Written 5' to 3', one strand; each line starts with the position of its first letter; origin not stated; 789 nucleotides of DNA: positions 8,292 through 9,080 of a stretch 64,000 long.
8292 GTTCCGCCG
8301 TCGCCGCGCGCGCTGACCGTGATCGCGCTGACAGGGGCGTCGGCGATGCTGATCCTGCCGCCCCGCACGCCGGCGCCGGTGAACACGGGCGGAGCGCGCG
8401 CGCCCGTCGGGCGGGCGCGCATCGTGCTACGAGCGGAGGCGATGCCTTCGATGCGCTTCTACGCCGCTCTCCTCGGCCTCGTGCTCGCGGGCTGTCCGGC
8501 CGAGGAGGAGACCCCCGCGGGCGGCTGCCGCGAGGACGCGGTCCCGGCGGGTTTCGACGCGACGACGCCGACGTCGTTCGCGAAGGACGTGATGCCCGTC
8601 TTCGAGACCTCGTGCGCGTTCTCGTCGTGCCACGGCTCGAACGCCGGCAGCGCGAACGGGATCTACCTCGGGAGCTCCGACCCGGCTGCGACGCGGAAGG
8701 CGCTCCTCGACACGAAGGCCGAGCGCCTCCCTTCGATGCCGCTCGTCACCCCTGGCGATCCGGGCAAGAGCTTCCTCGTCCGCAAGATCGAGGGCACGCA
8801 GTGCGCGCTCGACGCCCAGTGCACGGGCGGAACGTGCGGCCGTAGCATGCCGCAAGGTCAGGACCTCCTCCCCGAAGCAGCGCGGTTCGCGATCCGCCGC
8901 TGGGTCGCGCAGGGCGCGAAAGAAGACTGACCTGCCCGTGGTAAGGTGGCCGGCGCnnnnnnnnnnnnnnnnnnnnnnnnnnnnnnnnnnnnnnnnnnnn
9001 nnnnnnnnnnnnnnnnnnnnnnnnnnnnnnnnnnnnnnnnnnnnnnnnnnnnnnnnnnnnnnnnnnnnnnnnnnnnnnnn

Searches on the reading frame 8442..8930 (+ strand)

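Call 89: search_protein_families(library=pfam, proteins=[window:8442-8930:+], max_evalue=1)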
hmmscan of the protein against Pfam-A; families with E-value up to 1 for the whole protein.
window:8442-8930:+ (162 aa): 1 family
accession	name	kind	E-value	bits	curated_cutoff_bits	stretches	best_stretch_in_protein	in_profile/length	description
PF08116.16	Toxin_29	-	0.065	13.7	25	1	116-132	5-21/31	PhTx neurotoxin family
